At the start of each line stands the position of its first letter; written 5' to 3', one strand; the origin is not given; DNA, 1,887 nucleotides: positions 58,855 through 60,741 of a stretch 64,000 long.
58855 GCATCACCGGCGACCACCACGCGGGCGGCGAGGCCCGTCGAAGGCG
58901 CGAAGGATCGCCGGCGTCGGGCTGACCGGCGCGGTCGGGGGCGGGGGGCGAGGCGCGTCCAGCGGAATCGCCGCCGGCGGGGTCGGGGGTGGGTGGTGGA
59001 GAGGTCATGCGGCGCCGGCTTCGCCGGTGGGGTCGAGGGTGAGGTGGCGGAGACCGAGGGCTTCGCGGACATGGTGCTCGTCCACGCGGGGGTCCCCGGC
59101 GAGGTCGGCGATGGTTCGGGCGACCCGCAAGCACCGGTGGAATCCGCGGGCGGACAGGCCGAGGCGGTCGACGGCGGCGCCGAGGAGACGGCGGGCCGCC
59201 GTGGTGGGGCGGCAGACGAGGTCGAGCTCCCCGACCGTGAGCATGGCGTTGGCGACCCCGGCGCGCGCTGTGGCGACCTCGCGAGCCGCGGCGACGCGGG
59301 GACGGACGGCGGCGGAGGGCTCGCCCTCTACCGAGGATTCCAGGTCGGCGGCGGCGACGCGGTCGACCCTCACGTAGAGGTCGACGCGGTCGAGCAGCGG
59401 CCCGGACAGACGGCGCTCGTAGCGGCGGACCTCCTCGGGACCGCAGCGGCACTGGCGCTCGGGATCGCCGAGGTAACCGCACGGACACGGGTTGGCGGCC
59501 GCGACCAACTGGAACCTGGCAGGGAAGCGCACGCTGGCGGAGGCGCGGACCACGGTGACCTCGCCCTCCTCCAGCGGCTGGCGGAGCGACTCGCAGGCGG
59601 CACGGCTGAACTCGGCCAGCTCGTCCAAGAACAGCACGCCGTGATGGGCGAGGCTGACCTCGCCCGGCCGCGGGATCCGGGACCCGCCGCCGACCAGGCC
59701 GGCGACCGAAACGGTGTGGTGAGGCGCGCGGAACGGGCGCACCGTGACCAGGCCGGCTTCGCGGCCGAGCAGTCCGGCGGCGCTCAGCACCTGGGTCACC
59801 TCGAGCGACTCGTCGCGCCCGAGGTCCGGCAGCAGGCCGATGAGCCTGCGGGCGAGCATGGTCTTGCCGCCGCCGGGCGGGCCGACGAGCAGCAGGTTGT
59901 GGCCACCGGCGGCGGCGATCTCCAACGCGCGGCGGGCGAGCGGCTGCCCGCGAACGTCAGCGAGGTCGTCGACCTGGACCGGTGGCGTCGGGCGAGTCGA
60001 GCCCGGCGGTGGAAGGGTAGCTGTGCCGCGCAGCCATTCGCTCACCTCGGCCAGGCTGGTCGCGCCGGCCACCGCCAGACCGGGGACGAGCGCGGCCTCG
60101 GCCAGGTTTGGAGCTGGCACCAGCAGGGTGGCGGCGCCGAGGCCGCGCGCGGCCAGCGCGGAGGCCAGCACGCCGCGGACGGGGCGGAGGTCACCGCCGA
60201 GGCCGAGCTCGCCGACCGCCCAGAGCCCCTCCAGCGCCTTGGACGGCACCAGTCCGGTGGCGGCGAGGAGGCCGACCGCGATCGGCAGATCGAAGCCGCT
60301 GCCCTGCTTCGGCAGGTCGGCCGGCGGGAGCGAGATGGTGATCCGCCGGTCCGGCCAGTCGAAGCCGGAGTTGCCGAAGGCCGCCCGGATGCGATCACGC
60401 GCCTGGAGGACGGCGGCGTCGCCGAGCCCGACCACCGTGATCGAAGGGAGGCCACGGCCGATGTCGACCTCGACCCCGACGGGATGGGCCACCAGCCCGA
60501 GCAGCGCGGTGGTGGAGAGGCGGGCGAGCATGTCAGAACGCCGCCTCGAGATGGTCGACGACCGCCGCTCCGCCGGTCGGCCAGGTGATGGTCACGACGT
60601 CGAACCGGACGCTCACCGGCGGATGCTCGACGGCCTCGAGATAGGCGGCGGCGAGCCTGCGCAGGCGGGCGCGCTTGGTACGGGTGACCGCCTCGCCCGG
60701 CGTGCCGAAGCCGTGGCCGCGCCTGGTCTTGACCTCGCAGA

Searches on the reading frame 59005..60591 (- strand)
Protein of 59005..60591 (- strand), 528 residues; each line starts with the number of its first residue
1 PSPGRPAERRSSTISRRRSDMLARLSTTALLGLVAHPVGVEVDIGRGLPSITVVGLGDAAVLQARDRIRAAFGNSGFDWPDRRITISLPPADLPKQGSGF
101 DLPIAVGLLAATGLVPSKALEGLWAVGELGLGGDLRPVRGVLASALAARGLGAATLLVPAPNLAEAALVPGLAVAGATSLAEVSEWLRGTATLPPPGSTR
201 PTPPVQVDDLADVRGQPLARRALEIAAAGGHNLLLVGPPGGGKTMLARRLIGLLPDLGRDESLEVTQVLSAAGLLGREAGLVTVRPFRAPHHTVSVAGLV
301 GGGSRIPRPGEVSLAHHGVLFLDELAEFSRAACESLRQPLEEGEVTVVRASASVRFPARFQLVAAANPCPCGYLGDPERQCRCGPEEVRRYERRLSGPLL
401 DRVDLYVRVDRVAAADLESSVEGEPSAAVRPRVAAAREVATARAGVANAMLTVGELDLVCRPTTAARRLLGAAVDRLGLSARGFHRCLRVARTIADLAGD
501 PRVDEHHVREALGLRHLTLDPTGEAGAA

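Call 61: search_protein_families(library=pfam, proteins=[window:59005-60591:-], max_evalue=0.00001)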
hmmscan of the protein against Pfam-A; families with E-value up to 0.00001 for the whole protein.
window:59005-60591:- (528 aa): 6 families
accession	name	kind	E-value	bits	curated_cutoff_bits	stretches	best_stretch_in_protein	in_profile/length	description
PF01078.27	Mg_chelatase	-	9e-92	306.6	20.3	1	209-415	1-205/207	Magnesium chelatase, subunit ChlI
PF13541.12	ChlI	-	6.7e-38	129.8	27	1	40-162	1-121/121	Subunit ChlI of Mg-chelatase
PF13335.12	Mg_chelatase_C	-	7.4e-28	97.4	26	1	423-515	1-94/94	Magnesium chelatase, subunit ChlI C-terminal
PF07728.20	AAA_5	-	9.5e-10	39.1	22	1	232-370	1-125/139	AAA domain (dynein-related subfamily)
PF00493.29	MCM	-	8.6e-08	32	23.3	1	308-373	113-178/224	MCM P-loop domain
PF00158.32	Sigma54_activat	-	6.5e-07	29.6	20.2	0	305-367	82-142/168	Sigma-54 interaction domain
